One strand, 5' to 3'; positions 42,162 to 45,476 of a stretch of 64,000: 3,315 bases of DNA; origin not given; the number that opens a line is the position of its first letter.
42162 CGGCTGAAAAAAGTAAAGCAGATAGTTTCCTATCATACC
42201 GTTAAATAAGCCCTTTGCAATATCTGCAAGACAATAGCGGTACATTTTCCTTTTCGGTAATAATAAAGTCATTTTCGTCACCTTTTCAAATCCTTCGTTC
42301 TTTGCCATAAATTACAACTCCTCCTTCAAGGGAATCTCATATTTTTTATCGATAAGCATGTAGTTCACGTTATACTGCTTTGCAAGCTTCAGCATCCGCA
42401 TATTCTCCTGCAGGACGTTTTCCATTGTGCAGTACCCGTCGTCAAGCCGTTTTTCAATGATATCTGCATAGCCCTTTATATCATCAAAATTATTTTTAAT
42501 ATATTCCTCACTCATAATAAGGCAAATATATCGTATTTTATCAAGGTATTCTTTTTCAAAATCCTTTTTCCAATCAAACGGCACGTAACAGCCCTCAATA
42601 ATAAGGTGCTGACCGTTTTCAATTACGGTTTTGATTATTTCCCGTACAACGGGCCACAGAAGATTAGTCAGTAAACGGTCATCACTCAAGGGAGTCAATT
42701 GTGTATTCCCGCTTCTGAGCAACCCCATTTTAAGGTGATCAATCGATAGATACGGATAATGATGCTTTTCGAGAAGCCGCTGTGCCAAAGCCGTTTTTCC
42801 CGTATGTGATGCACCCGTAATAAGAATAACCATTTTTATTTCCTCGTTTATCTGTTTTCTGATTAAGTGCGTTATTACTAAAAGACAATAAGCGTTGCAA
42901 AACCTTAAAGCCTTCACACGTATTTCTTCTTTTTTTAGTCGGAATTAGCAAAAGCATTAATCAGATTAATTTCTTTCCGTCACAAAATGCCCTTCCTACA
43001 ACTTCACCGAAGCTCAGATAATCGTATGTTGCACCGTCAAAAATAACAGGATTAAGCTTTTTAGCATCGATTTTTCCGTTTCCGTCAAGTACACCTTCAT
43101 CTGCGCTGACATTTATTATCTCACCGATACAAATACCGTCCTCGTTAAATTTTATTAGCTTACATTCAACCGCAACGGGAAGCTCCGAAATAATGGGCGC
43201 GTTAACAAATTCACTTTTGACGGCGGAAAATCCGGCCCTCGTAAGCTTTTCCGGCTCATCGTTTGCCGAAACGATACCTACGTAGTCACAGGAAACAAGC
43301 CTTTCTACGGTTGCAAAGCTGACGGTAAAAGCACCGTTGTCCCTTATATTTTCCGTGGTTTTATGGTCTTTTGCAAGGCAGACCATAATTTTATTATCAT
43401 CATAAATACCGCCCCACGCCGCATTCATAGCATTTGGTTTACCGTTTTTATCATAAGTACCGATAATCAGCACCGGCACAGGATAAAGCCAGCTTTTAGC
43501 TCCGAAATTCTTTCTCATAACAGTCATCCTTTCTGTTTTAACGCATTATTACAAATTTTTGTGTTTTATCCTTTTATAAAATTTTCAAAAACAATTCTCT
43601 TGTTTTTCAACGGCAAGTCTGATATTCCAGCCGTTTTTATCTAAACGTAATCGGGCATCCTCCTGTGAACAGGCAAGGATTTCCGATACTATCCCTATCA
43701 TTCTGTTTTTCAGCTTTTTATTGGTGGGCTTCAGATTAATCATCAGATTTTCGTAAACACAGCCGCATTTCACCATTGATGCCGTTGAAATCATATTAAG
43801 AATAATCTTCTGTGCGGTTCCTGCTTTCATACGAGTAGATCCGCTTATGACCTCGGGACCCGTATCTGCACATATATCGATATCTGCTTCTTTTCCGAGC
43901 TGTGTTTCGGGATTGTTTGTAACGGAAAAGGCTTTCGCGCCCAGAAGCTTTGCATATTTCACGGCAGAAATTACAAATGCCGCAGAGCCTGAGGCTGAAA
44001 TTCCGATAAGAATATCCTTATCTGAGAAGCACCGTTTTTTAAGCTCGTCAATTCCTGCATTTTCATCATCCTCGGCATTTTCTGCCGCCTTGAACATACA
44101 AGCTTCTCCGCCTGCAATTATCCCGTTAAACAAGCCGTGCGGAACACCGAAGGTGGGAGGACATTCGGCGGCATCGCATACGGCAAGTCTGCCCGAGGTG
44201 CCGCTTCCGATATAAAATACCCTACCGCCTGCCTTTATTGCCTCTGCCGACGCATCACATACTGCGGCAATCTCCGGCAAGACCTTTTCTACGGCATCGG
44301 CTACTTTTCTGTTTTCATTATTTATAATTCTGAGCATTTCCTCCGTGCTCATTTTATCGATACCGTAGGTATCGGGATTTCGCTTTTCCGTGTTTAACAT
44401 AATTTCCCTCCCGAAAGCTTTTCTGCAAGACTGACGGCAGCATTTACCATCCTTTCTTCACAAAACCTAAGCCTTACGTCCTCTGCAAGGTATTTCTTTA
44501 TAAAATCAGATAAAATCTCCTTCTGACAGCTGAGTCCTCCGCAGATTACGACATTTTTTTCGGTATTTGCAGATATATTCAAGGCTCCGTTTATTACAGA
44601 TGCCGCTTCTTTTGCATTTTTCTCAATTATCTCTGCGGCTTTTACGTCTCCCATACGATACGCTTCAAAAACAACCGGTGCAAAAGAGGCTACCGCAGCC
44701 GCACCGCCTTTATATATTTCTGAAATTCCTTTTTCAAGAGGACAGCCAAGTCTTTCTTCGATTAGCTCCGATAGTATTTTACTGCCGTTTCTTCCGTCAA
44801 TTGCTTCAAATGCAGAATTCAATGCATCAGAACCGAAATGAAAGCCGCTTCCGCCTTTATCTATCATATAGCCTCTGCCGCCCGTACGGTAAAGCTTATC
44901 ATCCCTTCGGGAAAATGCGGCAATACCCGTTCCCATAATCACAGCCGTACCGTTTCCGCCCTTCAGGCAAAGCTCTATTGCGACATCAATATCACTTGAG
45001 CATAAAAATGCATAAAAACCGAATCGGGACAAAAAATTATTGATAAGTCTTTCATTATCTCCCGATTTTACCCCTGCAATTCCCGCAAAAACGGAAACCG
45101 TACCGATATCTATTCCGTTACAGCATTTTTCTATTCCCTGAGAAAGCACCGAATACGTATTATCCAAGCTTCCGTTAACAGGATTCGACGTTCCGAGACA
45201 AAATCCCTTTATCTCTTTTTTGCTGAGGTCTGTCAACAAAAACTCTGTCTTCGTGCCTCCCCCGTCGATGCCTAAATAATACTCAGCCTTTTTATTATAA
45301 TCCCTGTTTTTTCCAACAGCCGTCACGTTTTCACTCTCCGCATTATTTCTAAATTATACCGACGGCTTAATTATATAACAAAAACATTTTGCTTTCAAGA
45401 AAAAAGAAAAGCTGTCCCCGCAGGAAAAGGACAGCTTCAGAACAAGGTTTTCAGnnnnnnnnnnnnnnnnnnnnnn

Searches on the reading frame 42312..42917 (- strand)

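Call 15: search_protein_families(library=pfam, proteins=[window:42312-42917:-], max_evalue=0.00001)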
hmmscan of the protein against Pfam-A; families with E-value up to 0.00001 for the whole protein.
window:42312-42917:- (201 aa): 1 family
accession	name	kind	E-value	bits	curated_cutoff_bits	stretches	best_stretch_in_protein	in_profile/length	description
PF13671.12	AAA_33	-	1.6e-06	28.9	27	1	30-108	1-76/143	AAA domain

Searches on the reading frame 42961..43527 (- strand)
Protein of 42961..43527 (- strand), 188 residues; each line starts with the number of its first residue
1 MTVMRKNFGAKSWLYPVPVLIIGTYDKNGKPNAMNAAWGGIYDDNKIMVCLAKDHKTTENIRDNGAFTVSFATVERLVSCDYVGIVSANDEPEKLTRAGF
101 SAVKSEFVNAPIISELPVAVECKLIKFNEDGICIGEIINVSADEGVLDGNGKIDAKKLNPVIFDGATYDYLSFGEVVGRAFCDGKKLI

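Call 15: search_protein_families(library=pfam, proteins=[window:42961-43527:-], max_evalue=0.00001)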
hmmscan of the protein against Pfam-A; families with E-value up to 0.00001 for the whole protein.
window:42961-43527:- (188 aa): 2 families
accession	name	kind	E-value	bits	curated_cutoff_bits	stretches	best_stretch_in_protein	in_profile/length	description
PF01613.24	Flavin_Reduct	-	2.7e-15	57.3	27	1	15-148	4-139/153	Flavin reductase like domain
PF01243.27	PNPOx_N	-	1.5e-06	29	28.1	1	17-108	12-94/120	Pyridoxamine 5'-phosphate oxidase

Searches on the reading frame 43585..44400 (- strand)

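Call 15: search_protein_families(library=pfam, proteins=[window:43585-44400:-], max_evalue=0.00001)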
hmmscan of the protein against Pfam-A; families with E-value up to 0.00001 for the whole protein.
window:43585-44400:- (271 aa): 4 families
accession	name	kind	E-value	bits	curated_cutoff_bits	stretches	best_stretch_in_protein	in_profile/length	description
PF22645.1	GKRP_SIS_N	-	2.1e-19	69.7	27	1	44-150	2-112/113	Glucokinase regulatory protein N-terminal SIS domain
PF01380.27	SIS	-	3.1e-11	43.6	25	1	126-204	52-128/131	SIS domain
PF13580.11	SIS_2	-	3.7e-11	43.6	27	1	33-161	10-137/138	SIS domain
PF22198.1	GKRP_SIS_2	-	1.8e-07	31.5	27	1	43-106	6-69/191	Glucokinase regulatory protein, second SIS domain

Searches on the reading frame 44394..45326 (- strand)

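Call 15: search_protein_families(library=pfam, proteins=[window:44394-45326:-], max_evalue=0.00001)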
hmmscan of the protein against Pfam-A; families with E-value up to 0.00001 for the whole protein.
window:44394-45326:- (310 aa): 1 family
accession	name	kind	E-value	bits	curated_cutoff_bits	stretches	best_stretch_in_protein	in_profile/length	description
PF01869.26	BcrAD_BadFG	-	5.6e-18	65.9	31.5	1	18-282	1-246/271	BadF/BadG/BcrA/BcrD ATPase family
